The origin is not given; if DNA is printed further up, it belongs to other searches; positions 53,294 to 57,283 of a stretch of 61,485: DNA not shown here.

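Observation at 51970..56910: Aromatic (W/Y/H/N-rich), lower-GC ~1,650-aa island interrupting the solenoid repeats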

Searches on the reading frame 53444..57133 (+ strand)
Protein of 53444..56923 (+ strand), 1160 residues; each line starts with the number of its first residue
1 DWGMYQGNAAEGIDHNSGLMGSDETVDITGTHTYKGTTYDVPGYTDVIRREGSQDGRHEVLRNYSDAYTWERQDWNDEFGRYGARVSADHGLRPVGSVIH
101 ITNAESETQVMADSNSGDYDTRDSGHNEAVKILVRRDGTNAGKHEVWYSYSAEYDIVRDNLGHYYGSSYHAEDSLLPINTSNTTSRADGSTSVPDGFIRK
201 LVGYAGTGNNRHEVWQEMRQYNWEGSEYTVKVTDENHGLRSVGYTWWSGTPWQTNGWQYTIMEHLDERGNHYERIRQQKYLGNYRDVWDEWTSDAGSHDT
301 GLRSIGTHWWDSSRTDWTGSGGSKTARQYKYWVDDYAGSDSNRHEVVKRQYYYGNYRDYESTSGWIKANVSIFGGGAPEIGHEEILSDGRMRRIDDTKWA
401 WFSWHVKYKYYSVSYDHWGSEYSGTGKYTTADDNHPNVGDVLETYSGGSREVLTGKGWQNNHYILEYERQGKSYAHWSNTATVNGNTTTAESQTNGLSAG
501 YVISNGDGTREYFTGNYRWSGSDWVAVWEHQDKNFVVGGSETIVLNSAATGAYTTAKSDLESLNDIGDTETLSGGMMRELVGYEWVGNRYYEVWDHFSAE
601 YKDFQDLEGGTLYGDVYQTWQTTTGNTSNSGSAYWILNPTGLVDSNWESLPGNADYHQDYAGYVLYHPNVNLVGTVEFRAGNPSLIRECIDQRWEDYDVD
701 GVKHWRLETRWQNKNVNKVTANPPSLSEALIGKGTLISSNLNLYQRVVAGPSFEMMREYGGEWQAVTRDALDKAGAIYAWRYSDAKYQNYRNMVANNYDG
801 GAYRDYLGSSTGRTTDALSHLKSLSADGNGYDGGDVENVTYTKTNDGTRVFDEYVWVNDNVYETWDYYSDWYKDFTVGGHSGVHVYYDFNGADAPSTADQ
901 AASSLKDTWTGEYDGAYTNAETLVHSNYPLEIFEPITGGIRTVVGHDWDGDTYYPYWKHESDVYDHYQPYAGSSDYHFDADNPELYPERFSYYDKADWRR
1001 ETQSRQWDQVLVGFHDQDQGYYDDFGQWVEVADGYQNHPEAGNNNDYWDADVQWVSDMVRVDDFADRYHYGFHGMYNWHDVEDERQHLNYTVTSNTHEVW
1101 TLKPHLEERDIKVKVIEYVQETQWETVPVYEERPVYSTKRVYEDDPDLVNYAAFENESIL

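Call 25: search_protein_representatives(protein=window:53444-56923:+)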
Query: 1160 residues. Proteins with E-value up to 0.001 (for the whole library): 12; up to 1e-10: 6; up to 1e-30: 4. The best 12 are listed.
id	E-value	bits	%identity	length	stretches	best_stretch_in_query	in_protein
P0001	2.2e-134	466.5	41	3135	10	800-1098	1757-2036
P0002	2.2e-67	244.5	43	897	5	743-1099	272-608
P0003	3.4e-54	200.8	37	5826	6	1-345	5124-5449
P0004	2.0e-36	142.0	45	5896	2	950-1145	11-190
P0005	3.0e-24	101.6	41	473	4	739-856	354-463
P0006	2.4e-11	58.9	31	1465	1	992-1155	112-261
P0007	3.7e-08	48.3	38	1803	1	1061-1159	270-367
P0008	2.7e-07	45.5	34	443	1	1063-1160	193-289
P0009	3.5e-05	38.5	33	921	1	1023-1159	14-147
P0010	2.0e-04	36.0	29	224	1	1038-1159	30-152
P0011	2.4e-04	35.7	29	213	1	1022-1159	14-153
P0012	5.7e-04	34.5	28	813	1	1018-1150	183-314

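Call 33: list_cluster_members(proteins=[P0001, P0002, P0003, P0004, P0005, P0006, P0007, P0009, P0012])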
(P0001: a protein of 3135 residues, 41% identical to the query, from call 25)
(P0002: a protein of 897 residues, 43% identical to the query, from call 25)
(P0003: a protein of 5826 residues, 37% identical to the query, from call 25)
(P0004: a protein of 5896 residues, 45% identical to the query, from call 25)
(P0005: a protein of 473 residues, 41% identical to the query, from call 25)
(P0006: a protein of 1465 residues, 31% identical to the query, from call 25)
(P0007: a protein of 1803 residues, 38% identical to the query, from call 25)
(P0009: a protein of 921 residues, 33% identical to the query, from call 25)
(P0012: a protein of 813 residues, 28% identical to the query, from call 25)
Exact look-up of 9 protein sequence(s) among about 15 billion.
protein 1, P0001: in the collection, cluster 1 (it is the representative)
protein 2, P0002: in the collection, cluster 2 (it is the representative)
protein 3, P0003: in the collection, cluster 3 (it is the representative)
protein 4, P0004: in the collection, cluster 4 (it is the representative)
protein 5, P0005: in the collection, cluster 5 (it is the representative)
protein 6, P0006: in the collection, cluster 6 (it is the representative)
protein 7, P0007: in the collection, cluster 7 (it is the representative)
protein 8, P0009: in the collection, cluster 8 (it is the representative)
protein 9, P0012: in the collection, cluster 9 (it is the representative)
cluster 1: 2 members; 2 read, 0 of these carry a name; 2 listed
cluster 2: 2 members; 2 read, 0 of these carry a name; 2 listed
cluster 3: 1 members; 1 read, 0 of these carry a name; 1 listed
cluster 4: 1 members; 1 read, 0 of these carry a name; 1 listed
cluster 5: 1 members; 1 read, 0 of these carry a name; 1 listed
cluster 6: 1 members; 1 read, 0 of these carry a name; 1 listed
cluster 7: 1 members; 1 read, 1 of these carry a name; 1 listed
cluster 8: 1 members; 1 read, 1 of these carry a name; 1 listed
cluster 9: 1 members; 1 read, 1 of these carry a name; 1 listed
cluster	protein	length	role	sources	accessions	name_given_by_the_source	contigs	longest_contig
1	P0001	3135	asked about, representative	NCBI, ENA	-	-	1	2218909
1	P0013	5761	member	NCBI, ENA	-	-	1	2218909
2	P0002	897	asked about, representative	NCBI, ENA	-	-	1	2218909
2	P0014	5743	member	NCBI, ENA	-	-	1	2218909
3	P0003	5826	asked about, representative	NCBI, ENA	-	-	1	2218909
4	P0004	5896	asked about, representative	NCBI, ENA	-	-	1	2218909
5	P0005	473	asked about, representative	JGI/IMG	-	-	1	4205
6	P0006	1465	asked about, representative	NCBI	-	-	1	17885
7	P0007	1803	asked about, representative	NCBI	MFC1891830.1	hypothetical protein ACFLZT_05500, partial [Thermodesulfobacteriota bacterium]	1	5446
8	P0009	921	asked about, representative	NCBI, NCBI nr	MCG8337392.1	MAG: hypothetical protein MJE63_23060, partial [Proteobacteria bacterium] | hypothetical protein [Pseudomonadota bacterium]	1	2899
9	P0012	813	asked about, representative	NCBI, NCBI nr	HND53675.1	MAG TPA: hypothetical protein PLV92_14805, partial [Pirellulaceae bacterium] | hypothetical protein [Pirellulaceae bacterium]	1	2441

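Call 34: find_encoding_contigs(protein=P0001, flank=10000, max_places=3)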
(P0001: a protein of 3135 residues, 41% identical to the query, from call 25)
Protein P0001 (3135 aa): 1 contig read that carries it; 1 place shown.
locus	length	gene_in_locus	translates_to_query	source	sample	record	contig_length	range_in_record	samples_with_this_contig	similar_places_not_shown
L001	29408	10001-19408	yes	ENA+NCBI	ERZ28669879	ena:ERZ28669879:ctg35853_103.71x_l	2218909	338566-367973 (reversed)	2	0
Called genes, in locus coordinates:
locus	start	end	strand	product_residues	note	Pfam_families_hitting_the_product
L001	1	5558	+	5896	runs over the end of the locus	PF00028:Cadherin, PF00028:Cadherin, PF17803:Cadherin_4, PF17963:Big_9, PF00028:Cadherin, PF00028:Cadherin, PF05345:He_PIG, PF17803:Cadherin_4 (weak), +4 more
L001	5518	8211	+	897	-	-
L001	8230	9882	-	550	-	PF01609:DDE_Tnp_1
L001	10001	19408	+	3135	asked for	-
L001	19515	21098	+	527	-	PF09820:AAA-ATPase_like, PF08011:PDDEXK_9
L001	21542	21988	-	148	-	PF13358:DDE_3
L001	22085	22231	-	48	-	-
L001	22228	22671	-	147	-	PF13384:HTH_23 (faint), PF13551:HTH_29 (weak), PF13565:HTH_32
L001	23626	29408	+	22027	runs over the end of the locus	-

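Call 60: predict_structure(alignment_id=A3)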
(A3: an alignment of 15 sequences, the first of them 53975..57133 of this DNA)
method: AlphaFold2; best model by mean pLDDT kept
length: 1053 residues; sequences in the alignment: 15
mean_pLDDT: 42.3   pTM: 0.26
mean pLDDT of the five models: 42.3, 41.8, 40.6, 39.4, 39.1
residues with pLDDT >= 90: 17; 70-90: 120; 50-70: 159; < 50: 757
segments of 3 or more residues with pLDDT < 50: 1-4, 8-12, 47-78, 91-94, 103-112, 115-385, 421-586, 593-611, 619-638, 663-669, 692-768, 770-772, 774-833, 858-865, 888-933, 946-948, 966-969
pLDDT, mean of each block of 10 residues (from residue 1): 46 55 71 67 51 34 33 40 59 54 44 44 28 28 27 25 28 24 23 24 30 31 25 23 27 28 24 25 25 22 27 26 36 37 32 32 27 27 52 68 74 68 32 27 27 26 28 28 25 26 25 25 26 24 25 25 30 38 42 43 33 47 33 39 59 68 48 68 65 35 30 33 36 25 31 36 44 45 32 29 35 26 33 63 81 62 56 81 59 34 42 42 39 53 51 57 48 60 80 84 88 87 67 80 89 89
secondary structure, 60 per line:
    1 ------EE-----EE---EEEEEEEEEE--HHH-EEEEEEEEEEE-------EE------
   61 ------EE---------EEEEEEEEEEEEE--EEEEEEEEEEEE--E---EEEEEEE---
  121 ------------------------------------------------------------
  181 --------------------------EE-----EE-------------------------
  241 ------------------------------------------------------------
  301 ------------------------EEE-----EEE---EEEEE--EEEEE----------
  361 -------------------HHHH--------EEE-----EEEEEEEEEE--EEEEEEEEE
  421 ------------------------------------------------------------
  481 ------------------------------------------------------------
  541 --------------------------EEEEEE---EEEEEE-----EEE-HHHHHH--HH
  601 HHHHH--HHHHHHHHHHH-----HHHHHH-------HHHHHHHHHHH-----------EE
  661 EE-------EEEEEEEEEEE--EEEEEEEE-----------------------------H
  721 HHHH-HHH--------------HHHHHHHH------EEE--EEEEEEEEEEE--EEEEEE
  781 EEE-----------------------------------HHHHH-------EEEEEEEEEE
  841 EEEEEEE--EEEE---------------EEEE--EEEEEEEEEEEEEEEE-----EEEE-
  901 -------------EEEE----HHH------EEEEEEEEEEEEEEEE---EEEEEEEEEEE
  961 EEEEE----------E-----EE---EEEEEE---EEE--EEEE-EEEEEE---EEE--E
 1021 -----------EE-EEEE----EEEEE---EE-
elements in order (helices of 4 or more, strands of 3 or more residues): E19-28 E35-45 E78-90 E93-104 E111-117 E325-327 E333-335 E339-343 E346-350 H380-383 E392-394 E400-409 E412-420 E567-572 E576-581 E587-589 H591-596 H599-605 H608-618 H624-629 H637-647 E659-662 E670-680 E683-690 H720-724 H743-750 E757-759 E762-772 E775-783 H819-823 E831-847 E850-853 E869-872 E875-890 E896-899 E914-917 E931-946 E950-965 E987-992 E996-998 E1001-1004 E1006-1011 E1015-1017 E1035-1038 E1043-1047

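Call 63: fold_search(model_id=the predicted structure, library=pdb)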
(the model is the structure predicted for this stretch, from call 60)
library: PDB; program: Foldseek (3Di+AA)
matches with E <= 10: 277; with E <= 0.001: 0
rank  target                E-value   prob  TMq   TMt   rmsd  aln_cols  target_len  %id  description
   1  1tza_A                5.3e-01  0.28  0.06  0.33  12.2       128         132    8  X-ray structure of Northeast Structural Genomics Consortium target SoR45 (released 2004-07-27)
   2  6wad                  8.7e-01  0.12  0.05  0.14  16.1       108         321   12  Crystal Structure of Human Protein arginine N-methyltransferase 6 (PRMT6) in complex with MT2739 inhibitor (released 2020-09-02)
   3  7o5y_A                9.7e-01  0.20  0.05  0.28   7.6       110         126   13  PilA minor pilin of Streptococcus sanguinis type IV pili (released 2022-04-20)
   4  7xdl_B                1.1e+00  0.02  0.04  0.04  20.4       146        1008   11  Cryo-EM structure of SARS-CoV-2 Delta Spike protein in complex with BA7208 and BA7125 fab (released 2023-03-15)
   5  3hx8_B                1.3e+00  0.16  0.04  0.24  11.6        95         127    7  Crystal structure of putative ketosteroid isomerase (NP_103587.1) from Mesorhizobium loti at 1.45 A resolution (released 2009-07-07)
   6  4pn0_B                1.3e+00  0.09  0.04  0.13  17.1       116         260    9  Structure of S. pombe Pct1 RNA triphosphatase (released 2014-11-12)
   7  3hx8_C                1.4e+00  0.15  0.04  0.24  11.7        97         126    8  Crystal structure of putative ketosteroid isomerase (NP_103587.1) from Mesorhizobium loti at 1.45 A resolution (released 2009-07-07)
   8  7o5y_B                1.5e+00  0.23  0.06  0.35   7.1       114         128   12  PilA minor pilin of Streptococcus sanguinis type IV pili (released 2022-04-20)
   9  9d2f_a                1.5e+00  0.13  0.04  0.21   6.3        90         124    2  3D structure and atomic model of RS3 of mouse respiratory cilia (released 2025-08-13)
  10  8g7b_A                1.5e+00  0.03  0.04  0.06  16.2       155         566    7  SARS-CoV-2 spike/Nb3 complex with 1 RBD up and 2 Nb3 (local refinement) (released 2024-02-21)
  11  7kak_D                1.6e+00  0.07  0.05  0.09  13.7       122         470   11  Cryo-EM structure of the Sec complex from T. lanuginosus, wild-type, class without Sec62 (released 2021-02-03)
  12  5x7l_A                1.7e+00  0.20  0.05  0.27   5.0        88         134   12  Structure of TsrD from Streptomyces laurentii (released 2018-03-07)
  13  4pn1_B                1.8e+00  0.08  0.04  0.13  17.3       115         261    7  Structure of S. pombe Pct1 RNA triphosphatase in complex with the Spt5 CTD (released 2014-11-12)
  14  3ua3_B                1.9e+00  0.06  0.03  0.05  17.0       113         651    8  Crystal Structure of Protein Arginine Methyltransferase PRMT5 in complex with SAH (released 2011-12-14)
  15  7zce_A                1.9e+00  0.02  0.03  0.03  17.3       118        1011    8  SARS-CoV-2 Spike protein in complex with the single chain fragment scFv76 (released 2022-10-12)
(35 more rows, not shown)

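Call 68: find_encoding_contigs(protein=P0014, flank=10000, max_places=3)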
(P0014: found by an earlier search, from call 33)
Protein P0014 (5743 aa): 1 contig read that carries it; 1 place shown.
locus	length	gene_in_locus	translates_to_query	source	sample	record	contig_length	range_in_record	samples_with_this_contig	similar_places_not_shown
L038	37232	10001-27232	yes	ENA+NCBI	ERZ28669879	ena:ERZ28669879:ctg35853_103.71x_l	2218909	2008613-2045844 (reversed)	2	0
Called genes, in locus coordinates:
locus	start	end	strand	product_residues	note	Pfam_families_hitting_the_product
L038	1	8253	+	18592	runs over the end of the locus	-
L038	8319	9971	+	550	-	PF01609:DDE_Tnp_1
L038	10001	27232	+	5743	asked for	PF00028:Cadherin, PF23592:Cadherin_CELSR2_9th (faint), PF17803:Cadherin_4, PF17963:Big_9, PF00028:Cadherin, PF00028:Cadherin, PF05345:He_PIG, PF17803:Cadherin_4 (weak), +3 more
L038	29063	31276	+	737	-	PF21804:Transposase_29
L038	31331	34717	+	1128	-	-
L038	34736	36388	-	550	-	PF01609:DDE_Tnp_1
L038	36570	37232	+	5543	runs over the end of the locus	PF00059:Lectin_C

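Call 69: find_encoding_contigs(protein=P0013, flank=10000, max_places=3)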
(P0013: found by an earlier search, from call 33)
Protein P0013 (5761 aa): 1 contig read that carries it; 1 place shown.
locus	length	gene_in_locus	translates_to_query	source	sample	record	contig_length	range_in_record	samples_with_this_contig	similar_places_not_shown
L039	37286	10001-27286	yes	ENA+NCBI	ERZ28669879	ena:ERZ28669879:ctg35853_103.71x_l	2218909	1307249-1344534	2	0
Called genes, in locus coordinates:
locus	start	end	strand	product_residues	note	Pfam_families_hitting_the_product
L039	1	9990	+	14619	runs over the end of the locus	-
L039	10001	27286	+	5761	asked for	PF10106:DUF2345 (faint), PF12059:DUF3540 (faint), PF27197:YomX_C (faint)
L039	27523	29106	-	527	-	PF09820:AAA-ATPase_like, PF08011:PDDEXK_9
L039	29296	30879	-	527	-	PF09820:AAA-ATPase_like, PF08011:PDDEXK_9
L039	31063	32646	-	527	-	PF09820:AAA-ATPase_like, PF08011:PDDEXK_9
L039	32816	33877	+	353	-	PF04055:Radical_SAM, PF06969:HemN_C (weak)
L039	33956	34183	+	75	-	PF00830:Ribosomal_L28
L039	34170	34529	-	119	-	-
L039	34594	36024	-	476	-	PF14691:Fer4_20, PF00070:Pyr_redox (faint), PF03486:HI0933_like (faint), PF07992:Pyr_redox_2, PF13450:NAD_binding_8, PF13738:Pyr_redox_3 (faint)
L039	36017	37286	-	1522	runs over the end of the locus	PF00310:GATase_2, PF04898:Glu_syn_central, PF01645:Glu_synthase, PF01493:GXGXG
